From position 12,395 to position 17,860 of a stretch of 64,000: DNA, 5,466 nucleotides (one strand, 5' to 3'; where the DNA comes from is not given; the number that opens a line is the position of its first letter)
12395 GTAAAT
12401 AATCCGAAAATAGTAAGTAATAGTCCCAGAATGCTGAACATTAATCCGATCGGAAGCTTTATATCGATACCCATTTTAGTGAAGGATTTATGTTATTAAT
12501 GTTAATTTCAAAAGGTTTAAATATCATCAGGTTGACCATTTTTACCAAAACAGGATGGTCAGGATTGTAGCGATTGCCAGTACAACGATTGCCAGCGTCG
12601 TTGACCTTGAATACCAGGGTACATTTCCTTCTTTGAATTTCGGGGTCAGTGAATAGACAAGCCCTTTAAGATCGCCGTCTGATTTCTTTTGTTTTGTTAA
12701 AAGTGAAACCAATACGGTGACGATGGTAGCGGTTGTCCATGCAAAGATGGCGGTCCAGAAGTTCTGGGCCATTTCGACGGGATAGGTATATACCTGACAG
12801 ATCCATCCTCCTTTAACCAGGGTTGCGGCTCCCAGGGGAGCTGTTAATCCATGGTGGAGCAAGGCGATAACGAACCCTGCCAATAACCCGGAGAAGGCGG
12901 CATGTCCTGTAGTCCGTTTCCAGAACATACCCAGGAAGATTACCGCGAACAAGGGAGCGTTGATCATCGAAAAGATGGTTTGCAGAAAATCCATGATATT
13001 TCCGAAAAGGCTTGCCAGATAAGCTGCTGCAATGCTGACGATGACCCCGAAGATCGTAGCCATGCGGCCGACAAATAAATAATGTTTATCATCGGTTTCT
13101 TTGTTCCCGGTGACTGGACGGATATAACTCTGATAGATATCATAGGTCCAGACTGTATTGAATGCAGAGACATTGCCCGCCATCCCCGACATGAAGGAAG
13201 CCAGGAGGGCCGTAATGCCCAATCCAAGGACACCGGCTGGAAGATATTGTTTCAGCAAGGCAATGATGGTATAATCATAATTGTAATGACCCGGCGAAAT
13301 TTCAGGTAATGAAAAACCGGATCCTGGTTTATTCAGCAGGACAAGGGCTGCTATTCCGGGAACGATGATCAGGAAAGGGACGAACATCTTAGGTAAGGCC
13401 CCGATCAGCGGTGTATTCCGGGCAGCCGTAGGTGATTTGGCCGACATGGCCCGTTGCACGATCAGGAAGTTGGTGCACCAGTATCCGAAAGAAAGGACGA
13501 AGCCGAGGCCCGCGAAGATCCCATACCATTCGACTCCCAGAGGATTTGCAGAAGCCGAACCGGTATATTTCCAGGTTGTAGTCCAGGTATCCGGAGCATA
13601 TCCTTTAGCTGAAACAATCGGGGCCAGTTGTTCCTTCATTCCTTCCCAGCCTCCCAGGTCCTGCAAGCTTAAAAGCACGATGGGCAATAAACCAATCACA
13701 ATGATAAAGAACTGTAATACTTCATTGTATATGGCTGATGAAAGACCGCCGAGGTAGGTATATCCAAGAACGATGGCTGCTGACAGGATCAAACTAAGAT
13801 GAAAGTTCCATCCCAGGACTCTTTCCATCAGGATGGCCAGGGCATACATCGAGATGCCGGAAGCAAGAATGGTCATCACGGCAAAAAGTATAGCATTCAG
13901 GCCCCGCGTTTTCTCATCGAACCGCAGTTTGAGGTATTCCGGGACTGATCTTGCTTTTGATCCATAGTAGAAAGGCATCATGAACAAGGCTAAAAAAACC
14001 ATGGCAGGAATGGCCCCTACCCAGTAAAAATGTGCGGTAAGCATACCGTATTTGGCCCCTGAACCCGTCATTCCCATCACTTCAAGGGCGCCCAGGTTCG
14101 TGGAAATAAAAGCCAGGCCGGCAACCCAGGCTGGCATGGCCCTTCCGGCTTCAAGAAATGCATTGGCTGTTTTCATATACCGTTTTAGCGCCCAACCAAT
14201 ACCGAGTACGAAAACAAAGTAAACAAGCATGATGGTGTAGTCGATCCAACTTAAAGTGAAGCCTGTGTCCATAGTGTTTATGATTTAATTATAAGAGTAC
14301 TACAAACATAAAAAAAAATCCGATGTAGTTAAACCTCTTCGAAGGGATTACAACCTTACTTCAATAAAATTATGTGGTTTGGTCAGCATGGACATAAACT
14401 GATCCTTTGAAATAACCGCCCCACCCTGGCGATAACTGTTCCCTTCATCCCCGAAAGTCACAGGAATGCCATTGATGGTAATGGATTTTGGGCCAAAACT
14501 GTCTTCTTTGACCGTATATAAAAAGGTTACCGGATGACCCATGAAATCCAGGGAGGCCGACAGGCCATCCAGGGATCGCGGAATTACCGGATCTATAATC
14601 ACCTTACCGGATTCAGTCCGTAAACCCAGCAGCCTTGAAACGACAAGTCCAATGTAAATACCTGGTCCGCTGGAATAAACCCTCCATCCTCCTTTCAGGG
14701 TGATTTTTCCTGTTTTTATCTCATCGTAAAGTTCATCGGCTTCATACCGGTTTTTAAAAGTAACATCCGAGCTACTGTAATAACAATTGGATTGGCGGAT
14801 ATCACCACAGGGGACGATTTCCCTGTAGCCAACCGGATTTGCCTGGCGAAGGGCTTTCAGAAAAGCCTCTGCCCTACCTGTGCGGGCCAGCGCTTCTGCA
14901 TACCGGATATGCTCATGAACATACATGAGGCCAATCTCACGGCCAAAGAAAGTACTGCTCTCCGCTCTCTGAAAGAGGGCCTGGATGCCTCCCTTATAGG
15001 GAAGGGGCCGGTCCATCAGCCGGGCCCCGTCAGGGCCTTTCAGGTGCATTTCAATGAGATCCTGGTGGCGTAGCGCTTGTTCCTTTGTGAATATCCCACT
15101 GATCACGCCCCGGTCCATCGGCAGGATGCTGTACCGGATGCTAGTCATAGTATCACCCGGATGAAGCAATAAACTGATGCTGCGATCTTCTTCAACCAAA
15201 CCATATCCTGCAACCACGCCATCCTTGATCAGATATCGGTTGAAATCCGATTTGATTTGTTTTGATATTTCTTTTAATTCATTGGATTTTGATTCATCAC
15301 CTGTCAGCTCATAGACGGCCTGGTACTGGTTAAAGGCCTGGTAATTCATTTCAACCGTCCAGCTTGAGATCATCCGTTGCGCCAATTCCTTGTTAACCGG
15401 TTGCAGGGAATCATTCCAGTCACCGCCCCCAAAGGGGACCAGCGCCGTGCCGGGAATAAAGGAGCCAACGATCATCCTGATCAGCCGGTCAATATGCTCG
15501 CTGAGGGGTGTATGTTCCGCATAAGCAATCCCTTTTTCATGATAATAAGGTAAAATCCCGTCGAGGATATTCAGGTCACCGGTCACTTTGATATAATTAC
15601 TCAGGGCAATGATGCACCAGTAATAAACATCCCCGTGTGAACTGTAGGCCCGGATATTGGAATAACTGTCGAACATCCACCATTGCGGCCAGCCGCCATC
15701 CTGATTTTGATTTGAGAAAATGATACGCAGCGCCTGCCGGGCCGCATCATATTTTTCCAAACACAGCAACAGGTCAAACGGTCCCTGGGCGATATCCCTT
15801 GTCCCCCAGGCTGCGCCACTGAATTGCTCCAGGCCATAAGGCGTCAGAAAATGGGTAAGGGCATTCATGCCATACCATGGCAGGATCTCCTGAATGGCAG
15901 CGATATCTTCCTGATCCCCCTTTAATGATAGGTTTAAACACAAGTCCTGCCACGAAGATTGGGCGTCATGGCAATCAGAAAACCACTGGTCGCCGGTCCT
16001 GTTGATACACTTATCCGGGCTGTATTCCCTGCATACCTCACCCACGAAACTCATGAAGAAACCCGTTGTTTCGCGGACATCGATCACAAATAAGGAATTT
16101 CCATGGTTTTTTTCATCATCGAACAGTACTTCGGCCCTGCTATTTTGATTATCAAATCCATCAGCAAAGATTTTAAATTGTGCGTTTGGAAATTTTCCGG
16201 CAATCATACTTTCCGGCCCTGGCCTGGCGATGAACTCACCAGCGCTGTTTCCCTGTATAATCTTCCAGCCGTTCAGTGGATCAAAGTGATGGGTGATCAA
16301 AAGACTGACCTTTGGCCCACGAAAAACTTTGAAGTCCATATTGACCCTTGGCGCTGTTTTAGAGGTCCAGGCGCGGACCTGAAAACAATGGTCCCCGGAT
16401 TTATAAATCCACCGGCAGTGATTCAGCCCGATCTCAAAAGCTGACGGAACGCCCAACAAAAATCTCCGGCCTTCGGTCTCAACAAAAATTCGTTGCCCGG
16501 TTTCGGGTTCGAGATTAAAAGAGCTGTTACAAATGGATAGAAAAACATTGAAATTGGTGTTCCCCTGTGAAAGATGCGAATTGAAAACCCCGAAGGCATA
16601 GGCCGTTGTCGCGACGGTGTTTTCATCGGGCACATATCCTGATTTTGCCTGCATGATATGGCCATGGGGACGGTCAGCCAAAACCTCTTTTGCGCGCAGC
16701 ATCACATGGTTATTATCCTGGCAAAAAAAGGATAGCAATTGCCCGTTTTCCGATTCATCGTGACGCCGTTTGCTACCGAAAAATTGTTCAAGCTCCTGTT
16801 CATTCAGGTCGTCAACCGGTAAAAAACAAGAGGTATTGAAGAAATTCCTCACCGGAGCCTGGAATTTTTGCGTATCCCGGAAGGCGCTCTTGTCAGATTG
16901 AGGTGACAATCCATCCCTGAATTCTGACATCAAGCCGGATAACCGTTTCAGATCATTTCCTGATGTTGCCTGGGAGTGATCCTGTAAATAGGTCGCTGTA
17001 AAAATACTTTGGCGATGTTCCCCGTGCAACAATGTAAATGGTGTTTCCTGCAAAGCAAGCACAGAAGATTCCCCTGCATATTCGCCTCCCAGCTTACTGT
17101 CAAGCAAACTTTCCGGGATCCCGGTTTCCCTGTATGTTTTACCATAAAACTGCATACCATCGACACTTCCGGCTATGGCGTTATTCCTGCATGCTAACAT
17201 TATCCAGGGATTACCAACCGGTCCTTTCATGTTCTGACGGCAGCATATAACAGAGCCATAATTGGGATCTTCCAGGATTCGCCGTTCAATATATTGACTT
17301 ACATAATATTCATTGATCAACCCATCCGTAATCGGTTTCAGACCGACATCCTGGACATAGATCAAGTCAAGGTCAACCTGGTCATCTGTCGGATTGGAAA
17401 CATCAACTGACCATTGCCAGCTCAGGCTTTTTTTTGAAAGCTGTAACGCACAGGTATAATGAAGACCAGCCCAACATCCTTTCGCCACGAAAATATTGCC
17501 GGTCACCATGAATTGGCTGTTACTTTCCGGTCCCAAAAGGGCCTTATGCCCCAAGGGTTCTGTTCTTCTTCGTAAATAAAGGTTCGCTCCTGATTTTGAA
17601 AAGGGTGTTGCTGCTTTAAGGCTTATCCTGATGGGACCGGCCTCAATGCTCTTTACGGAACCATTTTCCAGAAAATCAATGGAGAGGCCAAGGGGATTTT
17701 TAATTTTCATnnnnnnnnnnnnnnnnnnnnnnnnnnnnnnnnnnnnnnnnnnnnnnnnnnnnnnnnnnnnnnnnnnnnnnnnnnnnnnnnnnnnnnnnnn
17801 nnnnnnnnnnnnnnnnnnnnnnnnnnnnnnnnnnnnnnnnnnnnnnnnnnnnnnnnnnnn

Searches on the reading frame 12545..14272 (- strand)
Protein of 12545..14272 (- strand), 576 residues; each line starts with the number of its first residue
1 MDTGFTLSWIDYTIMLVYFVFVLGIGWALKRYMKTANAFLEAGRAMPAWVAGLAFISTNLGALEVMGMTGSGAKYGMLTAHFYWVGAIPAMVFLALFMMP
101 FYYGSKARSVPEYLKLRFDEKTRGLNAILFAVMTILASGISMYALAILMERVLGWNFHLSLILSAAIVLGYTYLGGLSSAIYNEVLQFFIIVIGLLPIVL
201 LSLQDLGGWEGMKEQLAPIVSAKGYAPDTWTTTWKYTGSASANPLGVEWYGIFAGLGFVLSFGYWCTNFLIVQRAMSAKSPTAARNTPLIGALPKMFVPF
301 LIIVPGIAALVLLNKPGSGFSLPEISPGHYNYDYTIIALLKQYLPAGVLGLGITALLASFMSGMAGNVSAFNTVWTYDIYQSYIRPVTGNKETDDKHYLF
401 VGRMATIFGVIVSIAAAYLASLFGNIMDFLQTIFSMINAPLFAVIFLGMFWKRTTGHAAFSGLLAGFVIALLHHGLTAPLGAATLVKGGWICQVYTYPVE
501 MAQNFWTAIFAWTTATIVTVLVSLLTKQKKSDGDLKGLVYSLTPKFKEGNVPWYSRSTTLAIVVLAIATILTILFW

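Call 15: search_protein_families(library=pfam, proteins=[window:12545-14272:-], max_evalue=0.0001)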
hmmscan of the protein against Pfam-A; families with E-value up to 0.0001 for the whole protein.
window:12545-14272:- (576 aa): 1 family
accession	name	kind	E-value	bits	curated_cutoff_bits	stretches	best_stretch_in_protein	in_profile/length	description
PF00474.23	SSF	-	8.6e-50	170.2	22.8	1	40-466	2-406/406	Sodium:solute symporter family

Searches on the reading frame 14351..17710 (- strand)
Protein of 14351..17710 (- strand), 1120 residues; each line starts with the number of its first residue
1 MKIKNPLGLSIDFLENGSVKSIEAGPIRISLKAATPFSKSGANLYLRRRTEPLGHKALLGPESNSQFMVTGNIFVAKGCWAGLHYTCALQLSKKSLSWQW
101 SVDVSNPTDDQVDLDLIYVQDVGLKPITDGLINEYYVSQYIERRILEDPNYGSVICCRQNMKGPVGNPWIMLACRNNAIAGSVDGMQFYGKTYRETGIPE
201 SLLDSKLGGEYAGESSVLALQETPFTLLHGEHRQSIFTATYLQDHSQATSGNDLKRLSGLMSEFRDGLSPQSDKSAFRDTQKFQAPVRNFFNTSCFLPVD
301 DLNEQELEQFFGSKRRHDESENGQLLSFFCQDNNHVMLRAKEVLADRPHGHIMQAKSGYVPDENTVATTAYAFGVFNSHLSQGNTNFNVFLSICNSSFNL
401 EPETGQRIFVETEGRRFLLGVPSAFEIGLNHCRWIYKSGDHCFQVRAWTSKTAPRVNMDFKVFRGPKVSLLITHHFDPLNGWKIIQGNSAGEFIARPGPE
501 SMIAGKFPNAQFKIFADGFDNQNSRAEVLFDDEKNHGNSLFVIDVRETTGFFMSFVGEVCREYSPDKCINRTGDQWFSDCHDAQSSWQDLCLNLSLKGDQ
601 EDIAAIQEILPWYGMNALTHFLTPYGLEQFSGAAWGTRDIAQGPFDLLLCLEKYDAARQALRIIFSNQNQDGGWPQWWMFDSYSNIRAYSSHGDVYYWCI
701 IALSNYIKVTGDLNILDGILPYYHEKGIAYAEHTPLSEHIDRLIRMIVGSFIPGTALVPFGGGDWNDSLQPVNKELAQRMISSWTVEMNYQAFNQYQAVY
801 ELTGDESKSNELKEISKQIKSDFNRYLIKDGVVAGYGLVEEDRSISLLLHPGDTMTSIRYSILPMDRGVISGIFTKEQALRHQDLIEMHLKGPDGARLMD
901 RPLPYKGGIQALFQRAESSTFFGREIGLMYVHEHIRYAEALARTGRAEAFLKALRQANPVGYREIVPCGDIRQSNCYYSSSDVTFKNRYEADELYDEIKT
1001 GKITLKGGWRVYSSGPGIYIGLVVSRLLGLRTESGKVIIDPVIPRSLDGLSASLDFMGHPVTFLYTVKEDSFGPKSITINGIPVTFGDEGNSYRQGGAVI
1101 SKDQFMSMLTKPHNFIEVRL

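Call 4: search_protein_families(library=pfam, proteins=[window:14351-17710:-], max_evalue=0.01)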
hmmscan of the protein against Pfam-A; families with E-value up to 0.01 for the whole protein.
window:14351-17710:- (1120 aa): 7 families
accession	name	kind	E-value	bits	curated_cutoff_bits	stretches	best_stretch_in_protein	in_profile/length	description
PF21958.2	SOGP_N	-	4.1e-51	174.1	27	1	13-236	2-223/225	SOGP N-terminal domain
PF21250.3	SOGP_2nd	-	9.2e-48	163.1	27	1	314-555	3-247/249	Glycoside phosphorylase supersandwich domain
PF17167.11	Glyco_hydro_94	-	3.7e-15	56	27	1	587-988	2-392/420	Glycosyl hydrolase 94 superfamily, catalytic domain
PF21270.2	SOGP_4th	-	9.3e-13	48.7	27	1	1029-1114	1-86/90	Glycoside phosphorylase C-terminal domain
PF06165.18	GH94_b-supersand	-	1.1e-05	25.5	23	1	99-238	112-249/251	Glycosyl hydrolase 94, supersandwich domain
PF06202.20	GDE_C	-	2e-05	24.1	21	1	626-900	21-269/367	Amylo-alpha-1,6-glucosidase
PF03633.20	Glyco_hydro_65C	-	0.0062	16.7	22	0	1030-1063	1-34/62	Glycosyl hydrolase family 65, C-terminal domain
